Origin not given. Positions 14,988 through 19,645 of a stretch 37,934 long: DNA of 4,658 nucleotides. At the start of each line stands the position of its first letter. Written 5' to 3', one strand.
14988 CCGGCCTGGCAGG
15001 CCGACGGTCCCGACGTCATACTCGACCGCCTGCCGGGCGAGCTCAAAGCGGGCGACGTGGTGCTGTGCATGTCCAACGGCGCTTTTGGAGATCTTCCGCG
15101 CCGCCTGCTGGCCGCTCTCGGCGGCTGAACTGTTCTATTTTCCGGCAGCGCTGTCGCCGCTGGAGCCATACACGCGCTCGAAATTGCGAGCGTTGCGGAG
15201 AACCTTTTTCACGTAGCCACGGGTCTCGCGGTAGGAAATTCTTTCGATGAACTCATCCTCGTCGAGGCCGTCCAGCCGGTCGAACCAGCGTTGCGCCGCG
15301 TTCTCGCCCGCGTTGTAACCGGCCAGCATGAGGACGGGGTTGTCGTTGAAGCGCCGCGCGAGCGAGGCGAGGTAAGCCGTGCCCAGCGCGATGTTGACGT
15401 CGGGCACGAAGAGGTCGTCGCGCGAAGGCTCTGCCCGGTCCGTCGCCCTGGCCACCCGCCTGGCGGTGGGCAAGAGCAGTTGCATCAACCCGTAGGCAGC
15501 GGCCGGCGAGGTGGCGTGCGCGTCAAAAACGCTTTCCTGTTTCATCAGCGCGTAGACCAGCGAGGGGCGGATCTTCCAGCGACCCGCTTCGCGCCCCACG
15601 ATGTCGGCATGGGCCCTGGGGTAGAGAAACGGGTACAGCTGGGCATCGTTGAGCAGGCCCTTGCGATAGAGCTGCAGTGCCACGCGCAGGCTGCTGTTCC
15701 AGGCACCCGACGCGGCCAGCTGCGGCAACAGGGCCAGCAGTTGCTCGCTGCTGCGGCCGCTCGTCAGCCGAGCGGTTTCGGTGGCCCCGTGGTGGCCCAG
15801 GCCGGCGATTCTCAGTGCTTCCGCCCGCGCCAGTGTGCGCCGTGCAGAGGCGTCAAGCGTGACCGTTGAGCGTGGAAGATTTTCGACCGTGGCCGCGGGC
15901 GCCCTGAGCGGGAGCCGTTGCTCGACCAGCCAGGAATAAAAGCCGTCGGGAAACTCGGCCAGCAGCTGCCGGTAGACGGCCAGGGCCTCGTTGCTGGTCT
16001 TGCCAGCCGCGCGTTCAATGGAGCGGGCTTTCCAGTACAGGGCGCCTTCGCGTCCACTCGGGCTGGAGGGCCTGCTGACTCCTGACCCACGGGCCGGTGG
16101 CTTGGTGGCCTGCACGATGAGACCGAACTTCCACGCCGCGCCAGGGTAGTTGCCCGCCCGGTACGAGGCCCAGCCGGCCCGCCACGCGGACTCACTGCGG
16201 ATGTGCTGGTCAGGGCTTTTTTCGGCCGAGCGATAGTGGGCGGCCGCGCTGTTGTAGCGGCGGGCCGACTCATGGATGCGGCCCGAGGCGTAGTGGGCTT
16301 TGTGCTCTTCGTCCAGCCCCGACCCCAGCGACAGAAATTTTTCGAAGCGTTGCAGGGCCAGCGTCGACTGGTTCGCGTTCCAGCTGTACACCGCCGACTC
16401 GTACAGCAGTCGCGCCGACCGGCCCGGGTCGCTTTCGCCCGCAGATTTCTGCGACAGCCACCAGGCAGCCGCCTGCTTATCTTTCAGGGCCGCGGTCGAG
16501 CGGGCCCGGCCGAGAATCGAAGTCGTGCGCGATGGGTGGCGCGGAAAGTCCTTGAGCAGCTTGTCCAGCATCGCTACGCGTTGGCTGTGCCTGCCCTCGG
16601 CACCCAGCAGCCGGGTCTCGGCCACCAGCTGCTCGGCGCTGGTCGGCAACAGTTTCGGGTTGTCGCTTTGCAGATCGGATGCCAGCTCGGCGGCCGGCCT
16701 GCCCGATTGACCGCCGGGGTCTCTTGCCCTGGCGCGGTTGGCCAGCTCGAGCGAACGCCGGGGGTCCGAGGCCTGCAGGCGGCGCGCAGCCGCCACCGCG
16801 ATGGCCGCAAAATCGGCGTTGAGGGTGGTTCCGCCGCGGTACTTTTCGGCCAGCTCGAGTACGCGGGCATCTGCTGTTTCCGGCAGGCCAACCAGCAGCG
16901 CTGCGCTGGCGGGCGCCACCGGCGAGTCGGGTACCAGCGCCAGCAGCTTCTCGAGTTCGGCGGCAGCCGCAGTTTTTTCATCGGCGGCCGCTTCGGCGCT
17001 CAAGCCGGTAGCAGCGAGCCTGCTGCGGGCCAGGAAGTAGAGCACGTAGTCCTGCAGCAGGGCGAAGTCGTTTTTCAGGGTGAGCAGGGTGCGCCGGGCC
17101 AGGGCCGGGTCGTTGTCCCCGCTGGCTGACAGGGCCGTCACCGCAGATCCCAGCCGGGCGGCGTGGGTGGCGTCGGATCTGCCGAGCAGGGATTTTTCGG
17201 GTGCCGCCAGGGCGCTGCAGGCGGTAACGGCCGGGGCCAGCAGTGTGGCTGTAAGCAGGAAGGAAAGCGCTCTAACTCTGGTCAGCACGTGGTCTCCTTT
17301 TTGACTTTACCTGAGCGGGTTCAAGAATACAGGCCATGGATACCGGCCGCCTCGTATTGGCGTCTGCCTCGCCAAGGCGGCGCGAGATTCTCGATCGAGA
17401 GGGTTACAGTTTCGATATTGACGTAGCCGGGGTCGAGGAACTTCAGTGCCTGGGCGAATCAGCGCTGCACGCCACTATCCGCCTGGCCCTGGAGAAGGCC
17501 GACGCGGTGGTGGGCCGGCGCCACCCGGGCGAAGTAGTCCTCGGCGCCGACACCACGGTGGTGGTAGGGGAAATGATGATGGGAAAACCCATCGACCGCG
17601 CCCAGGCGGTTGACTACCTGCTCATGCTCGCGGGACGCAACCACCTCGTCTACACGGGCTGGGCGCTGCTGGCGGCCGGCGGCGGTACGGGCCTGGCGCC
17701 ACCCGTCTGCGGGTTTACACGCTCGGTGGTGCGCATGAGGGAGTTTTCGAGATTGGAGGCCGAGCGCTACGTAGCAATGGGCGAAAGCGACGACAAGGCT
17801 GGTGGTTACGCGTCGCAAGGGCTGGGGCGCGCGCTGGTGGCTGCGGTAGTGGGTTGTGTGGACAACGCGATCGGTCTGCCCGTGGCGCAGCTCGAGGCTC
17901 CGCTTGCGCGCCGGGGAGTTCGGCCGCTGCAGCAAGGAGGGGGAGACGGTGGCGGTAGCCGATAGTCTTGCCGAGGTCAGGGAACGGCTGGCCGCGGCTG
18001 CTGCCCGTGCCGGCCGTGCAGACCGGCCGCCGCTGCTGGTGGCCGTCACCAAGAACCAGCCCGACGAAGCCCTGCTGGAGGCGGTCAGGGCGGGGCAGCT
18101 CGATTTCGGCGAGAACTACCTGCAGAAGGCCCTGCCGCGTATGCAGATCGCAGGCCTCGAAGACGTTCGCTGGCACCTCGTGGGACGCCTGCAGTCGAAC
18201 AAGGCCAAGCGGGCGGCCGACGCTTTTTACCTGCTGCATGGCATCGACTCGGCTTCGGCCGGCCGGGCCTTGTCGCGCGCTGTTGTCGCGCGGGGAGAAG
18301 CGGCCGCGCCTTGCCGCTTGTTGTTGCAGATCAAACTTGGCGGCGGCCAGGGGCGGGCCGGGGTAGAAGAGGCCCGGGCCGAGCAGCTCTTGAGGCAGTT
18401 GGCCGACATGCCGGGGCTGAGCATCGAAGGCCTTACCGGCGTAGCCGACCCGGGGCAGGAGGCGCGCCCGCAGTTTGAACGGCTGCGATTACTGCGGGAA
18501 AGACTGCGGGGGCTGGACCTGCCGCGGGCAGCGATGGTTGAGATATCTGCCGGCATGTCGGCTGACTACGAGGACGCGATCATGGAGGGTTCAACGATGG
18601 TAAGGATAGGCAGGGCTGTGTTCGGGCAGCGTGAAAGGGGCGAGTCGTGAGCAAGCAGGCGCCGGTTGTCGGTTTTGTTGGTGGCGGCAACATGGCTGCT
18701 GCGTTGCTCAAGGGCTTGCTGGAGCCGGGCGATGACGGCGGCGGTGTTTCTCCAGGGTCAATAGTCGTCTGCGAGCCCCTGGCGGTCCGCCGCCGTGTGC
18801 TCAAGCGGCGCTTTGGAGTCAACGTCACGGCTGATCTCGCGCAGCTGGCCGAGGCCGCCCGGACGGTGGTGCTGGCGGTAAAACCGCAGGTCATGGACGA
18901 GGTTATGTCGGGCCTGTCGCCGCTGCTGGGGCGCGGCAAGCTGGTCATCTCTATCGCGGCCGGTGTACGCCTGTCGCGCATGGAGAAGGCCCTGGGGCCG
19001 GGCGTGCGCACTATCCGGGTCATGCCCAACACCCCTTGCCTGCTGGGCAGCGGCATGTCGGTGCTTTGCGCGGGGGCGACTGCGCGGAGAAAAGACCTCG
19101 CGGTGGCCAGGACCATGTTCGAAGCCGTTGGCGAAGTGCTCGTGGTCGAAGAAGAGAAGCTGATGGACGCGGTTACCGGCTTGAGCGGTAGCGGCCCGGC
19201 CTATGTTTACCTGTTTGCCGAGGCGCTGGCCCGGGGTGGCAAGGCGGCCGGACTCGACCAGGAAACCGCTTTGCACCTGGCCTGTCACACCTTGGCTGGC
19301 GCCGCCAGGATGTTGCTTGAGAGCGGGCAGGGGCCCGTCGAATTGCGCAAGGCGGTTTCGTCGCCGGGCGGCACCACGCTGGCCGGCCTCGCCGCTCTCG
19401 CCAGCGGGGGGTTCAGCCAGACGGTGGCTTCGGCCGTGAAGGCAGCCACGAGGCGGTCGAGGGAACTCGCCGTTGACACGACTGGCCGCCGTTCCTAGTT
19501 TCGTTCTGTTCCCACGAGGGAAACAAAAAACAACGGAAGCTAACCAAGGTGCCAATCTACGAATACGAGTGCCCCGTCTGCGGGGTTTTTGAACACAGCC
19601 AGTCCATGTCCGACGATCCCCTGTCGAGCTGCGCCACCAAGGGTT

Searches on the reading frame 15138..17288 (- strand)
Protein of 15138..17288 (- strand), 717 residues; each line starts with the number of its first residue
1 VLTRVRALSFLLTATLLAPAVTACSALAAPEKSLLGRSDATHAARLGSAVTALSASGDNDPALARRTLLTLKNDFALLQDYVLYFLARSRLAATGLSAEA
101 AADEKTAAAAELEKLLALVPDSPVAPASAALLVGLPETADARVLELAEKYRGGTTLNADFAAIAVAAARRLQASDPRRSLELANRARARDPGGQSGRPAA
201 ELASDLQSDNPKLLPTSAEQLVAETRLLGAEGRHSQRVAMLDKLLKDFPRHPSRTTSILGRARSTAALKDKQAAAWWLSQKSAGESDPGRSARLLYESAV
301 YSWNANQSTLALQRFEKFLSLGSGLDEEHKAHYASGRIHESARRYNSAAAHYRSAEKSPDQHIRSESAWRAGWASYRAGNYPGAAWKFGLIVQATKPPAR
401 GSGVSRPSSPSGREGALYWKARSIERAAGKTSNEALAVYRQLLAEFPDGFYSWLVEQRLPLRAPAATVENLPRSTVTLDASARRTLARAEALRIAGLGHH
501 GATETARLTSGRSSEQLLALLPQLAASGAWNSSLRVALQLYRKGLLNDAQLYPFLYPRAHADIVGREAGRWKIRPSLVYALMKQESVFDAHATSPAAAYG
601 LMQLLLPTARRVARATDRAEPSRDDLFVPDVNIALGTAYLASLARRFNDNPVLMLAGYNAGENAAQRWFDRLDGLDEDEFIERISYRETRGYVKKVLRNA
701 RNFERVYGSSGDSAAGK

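Call 8: search_protein_families(library=pfam, proteins=[window:15138-17288:-], max_evalue=0.001)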
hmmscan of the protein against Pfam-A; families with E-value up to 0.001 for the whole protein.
window:15138-17288:- (717 aa): 2 families
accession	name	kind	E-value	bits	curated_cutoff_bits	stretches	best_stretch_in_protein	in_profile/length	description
PF01464.25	SLT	-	1.6e-26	92.6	21.3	1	566-679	5-115/117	Transglycosylase SLT domain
PF13174.12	TPR_6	-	2.7e-05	25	26.3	0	416-448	2-32/33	Tetratricopeptide repeat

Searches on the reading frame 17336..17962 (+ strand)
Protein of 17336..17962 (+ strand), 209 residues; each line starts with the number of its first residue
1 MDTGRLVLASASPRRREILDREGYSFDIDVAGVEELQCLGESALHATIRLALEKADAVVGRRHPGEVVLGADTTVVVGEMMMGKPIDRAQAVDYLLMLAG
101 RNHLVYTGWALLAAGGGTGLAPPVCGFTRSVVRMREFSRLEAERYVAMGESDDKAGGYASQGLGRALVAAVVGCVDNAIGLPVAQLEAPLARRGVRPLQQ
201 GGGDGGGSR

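Call 8: search_protein_families(library=pfam, proteins=[window:17336-17962:+], max_evalue=0.001)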
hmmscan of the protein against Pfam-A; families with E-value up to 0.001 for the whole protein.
window:17336-17962:+ (209 aa): 1 family
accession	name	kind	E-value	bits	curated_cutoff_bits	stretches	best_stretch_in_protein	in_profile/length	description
PF02545.19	Maf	-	2.8e-44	151.5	27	1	5-190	1-184/187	Maf-like protein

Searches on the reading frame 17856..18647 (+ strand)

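Call 8: search_protein_families(library=pfam, proteins=[window:17856-18647:+], max_evalue=0.001)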
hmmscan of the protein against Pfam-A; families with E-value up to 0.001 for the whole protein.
window:17856-18647:+ (264 aa): 1 family
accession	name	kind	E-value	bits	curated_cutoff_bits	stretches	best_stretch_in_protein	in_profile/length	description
PF01168.26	Ala_racemase_N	-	1.8e-14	54.5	24.1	1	38-259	3-219/220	Alanine racemase, N-terminal domain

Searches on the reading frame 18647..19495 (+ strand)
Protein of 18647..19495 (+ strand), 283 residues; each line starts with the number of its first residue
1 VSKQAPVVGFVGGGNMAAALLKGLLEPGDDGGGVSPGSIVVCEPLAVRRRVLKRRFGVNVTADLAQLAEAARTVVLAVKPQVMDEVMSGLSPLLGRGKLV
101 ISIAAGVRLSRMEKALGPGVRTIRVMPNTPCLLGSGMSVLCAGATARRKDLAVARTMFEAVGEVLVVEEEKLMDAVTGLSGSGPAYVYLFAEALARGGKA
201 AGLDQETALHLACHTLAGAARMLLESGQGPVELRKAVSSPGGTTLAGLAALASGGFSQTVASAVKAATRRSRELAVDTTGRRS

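Call 8: search_protein_families(library=pfam, proteins=[window:18647-19495:+], max_evalue=0.001)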
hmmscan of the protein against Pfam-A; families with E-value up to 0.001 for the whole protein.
window:18647-19495:+ (283 aa): 2 families
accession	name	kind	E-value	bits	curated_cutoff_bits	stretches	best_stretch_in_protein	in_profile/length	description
PF14748.11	P5CR_dimer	-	4.7e-37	126.9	25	1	170-274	1-105/105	Pyrroline-5-carboxylate reductase dimerisation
PF03807.23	F420_oxidored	-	3.8e-18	66.3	21.6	1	8-106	2-94/94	NADP oxidoreductase coenzyme F420-dependent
